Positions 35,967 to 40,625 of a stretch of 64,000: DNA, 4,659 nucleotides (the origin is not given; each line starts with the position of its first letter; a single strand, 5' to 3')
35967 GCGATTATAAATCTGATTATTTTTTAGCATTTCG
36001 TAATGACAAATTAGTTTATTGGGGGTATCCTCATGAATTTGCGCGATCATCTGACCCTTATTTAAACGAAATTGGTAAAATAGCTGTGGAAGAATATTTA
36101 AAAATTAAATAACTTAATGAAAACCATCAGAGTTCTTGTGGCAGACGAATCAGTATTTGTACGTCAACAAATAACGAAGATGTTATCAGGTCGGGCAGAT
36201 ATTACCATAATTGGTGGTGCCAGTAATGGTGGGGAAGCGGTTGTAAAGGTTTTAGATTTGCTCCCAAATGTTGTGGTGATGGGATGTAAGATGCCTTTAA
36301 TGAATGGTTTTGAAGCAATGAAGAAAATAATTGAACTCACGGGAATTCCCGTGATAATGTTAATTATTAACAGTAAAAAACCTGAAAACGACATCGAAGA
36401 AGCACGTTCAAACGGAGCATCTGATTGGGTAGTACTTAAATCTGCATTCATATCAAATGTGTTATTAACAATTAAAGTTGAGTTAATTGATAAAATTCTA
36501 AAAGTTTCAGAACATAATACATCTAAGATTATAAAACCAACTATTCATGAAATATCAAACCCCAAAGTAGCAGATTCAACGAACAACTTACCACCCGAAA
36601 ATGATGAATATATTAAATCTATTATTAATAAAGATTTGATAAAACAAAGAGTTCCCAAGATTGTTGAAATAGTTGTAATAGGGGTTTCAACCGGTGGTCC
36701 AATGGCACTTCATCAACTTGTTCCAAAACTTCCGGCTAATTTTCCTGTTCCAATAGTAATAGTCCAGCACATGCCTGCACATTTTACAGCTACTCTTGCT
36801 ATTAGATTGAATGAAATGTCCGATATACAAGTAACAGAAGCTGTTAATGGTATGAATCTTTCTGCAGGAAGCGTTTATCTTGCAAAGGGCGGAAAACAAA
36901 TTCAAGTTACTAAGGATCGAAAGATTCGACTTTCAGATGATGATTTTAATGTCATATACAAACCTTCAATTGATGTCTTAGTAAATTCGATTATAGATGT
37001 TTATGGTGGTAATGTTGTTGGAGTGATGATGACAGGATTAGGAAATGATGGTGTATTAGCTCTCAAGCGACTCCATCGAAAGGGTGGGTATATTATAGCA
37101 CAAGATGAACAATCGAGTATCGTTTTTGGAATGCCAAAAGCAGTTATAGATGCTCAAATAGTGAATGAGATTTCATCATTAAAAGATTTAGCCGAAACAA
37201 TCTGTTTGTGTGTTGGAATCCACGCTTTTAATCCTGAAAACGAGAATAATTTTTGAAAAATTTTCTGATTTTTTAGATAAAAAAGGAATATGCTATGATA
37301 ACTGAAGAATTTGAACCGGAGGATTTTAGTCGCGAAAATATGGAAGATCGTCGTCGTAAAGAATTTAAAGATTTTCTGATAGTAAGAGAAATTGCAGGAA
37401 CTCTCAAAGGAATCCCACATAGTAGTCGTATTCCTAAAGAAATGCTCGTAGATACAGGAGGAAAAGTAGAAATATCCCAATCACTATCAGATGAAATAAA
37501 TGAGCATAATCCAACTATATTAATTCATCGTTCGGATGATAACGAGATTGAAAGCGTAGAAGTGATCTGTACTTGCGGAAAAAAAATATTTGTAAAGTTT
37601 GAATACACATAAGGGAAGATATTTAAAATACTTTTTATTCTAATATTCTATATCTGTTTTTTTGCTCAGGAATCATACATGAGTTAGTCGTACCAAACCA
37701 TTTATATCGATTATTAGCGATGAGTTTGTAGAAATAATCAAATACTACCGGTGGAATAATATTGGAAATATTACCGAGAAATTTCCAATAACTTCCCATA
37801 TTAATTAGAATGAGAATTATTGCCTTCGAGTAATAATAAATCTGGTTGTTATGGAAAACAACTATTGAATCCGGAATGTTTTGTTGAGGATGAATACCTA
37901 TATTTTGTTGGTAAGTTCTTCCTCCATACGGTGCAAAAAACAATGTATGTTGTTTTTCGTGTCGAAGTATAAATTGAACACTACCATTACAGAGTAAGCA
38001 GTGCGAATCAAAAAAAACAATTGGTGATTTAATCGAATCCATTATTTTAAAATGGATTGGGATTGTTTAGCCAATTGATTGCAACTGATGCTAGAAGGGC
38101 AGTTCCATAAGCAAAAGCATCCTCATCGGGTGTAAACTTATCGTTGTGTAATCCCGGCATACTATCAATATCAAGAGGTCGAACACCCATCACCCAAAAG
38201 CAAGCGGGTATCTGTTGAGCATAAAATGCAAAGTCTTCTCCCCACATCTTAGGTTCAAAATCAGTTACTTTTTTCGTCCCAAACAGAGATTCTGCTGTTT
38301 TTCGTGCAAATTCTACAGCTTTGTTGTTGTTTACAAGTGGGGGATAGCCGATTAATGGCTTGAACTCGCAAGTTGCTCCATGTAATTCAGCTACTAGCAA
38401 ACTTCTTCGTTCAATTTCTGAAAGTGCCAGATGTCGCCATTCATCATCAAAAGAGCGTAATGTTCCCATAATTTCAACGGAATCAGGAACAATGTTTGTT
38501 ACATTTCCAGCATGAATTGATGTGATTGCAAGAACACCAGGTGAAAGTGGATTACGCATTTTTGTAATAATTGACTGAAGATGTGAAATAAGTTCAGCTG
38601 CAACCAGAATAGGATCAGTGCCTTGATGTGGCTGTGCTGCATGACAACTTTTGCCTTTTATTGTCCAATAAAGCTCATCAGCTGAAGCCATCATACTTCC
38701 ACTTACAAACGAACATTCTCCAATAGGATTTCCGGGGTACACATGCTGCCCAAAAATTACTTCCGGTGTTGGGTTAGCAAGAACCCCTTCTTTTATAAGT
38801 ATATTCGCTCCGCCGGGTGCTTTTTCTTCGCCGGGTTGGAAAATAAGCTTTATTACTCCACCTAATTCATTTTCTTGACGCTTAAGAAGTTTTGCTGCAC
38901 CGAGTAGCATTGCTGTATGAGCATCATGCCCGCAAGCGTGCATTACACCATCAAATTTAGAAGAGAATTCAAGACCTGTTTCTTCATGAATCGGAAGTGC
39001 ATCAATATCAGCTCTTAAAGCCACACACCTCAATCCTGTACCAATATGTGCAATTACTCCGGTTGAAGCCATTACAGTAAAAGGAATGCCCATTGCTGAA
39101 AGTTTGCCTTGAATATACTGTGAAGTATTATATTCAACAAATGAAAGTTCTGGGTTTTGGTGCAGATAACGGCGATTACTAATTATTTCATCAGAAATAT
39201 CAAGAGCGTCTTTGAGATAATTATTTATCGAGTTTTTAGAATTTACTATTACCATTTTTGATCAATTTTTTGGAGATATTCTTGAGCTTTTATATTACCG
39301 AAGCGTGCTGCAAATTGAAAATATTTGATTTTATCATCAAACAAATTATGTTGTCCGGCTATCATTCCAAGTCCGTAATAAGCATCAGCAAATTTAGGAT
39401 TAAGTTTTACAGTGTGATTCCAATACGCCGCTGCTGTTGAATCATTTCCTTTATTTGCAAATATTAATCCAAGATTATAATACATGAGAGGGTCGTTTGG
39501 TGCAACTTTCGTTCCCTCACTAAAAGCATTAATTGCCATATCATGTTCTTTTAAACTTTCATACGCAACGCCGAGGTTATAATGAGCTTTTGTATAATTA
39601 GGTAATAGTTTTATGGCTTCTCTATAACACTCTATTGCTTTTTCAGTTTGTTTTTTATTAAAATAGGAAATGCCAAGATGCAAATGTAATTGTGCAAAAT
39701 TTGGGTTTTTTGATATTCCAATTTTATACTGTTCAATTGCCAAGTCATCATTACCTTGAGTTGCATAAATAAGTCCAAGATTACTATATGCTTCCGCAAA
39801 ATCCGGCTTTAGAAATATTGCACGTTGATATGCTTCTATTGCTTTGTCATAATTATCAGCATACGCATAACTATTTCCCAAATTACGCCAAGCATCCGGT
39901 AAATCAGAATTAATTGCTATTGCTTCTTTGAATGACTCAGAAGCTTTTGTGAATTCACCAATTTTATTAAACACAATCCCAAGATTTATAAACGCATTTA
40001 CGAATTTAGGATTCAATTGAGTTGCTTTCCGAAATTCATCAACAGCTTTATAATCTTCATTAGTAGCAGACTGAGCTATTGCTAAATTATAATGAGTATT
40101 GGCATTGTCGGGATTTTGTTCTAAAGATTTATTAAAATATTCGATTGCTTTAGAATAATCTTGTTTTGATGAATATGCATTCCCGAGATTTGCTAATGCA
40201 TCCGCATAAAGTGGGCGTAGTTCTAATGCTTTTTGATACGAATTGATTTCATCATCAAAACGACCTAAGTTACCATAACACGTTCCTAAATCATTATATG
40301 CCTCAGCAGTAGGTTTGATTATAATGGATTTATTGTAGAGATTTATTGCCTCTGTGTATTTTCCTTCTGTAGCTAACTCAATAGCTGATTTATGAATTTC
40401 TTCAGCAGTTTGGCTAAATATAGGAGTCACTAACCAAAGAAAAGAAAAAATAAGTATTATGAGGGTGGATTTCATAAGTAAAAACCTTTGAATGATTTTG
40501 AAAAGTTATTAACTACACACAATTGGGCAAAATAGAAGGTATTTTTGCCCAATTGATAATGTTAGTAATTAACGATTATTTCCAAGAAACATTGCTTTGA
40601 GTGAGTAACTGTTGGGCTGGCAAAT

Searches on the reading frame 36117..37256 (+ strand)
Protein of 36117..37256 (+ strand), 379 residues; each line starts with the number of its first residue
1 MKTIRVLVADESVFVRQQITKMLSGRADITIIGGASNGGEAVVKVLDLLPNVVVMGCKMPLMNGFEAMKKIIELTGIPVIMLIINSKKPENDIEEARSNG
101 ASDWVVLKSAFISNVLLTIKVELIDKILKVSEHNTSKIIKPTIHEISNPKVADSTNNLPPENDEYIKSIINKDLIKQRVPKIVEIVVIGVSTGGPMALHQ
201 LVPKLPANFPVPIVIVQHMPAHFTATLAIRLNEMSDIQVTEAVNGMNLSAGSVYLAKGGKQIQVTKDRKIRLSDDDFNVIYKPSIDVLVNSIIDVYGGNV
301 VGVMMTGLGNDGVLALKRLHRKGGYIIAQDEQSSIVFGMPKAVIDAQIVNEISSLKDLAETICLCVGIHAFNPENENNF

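Call 55: search_protein_families(library=ncbifam, proteins=[window:36117-37256:+], max_evalue=1e-10)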
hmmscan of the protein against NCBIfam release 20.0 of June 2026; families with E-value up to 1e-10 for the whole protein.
window:36117-37256:+ (379 aa): 4 families
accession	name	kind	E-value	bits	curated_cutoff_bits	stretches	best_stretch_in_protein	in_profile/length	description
NF001965.0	PRK00742.1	subfamily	1.1e-96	324.2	293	1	2-364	2-351/357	chemotaxis-specific protein-glutamate methyltransferase CheB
NF009206.0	PRK12555.1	subfamily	7.5e-81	271.7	342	1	4-363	1-333/340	chemotaxis-specific protein-glutamate methyltransferase CheB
NF041367.1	CheY_Halo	equivalog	7e-12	45.7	200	1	6-105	1-97/114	chemotaxis protein CheY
NF007935.0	PRK10651.1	equivalog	4e-11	42.5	250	1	4-149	7-148/216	two-component system response regulator NarL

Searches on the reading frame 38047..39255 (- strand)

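Call 55: search_protein_families(library=ncbifam, proteins=[window:38047-39255:-], max_evalue=1e-10)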
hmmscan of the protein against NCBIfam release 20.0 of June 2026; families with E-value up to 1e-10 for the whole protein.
window:38047-39255:- (402 aa): 4 families
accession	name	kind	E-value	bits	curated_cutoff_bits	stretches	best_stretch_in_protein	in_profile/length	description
NF040868.1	carboxypep_CpsA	equivalog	7.4e-104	347.6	500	1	12-396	3-390/391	carboxypeptidase CpsA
TIGR01891.1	amidohydrolases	subfamily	2.3e-98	329.7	153.75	1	25-383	2-365/366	amidohydrolase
NF038260.1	ectoine_DoeB_2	equivalog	4.4e-82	276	550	1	25-378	9-362/378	N(2)-acetyl-L-2,4-diaminobutanoate deacetylase DoeB2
NF009555.0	PRK13004.1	equivalog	1.9e-11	43.5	321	0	13-283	6-277/399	YgeY family selenium metabolism-linked hydrolase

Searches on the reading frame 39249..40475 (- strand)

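Call 56: search_protein_families(library=ncbifam, proteins=[window:39249-40475:-], max_evalue=1e-10)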
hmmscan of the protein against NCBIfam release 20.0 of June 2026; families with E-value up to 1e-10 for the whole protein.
window:39249-40475:- (408 aa): 25 families
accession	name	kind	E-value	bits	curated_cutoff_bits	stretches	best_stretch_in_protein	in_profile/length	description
NF040959.1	MamA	equivalog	7.9e-52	175.7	200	3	29-186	42-200/204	magnetosome protein MamA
TIGR02917.1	PEP_TPR_lipo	equivalog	7.1e-40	136.7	312.2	2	69-258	341-530/899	XrtA/PEP-CTERM system TPR-repeat protein PrsT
NF033762.1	social_mot_Tgl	equivalog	2e-38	132.2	225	2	24-197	31-208/252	social motility TPR repeat lipoprotein Tgl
TIGR02521.1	type_IV_pilW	equivalog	1.1e-34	120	154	1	259-392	29-164/234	type IV pilus biogenesis/stability protein PilW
NF002725.1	PRK02603.1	equivalog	2.5e-33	115.5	143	1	103-196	47-143/173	photosystem I assembly protein Ycf3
NF008391.2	PRK11189.1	equivalog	5.7e-27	95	250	0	56-153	64-161/297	lipoprotein NlpI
TIGR00990.1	3a0801s09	subfamily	1.2e-26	93.5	757.25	0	105-225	379-499/615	mitochondrial import receptor subunit TOM70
NF033758.1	gliding_GltE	equivalog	2.1e-26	92.9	225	0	114-193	245-324/411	adventurous gliding motility TPR repeat lipoprotein GltE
TIGR02552.1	LcrH_SycD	equivalog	2.3e-26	92.1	104.8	0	21-125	15-120/136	SycD/LcrH family type III secretion system chaperone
NF047558.1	TPR_END_plus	domain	2.3e-23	81.9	32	0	128-161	2-35/56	TPR end-of-group domain-containing protein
NF033920.0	C39_PA2778_fam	equivalog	1.9e-22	79.9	150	0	72-156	171-255/255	PA2778 family cysteine peptidase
NF047371.1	FlcA_CTERM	equivalog_domain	9.4e-22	77.2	300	1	253-355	430-533/646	periplasmic flagellar collar protein FlcA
NF047507.1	TPR_BatC_Lepto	exception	6.3e-20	71.6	175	0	69-141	70-146/214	TPR repeat-containing protein BatC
TIGR03939.1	PGA_TPR_OMP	equivalog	8.6e-20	70.5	366.65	1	13-199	8-194/800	poly-beta-1,6 N-acetyl-D-glucosamine export porin PgaA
NF008757.0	PRK11788.1-5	equivalog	1.2e-16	60.9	363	0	123-320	33-239/388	lipopolysaccharide assembly protein LapB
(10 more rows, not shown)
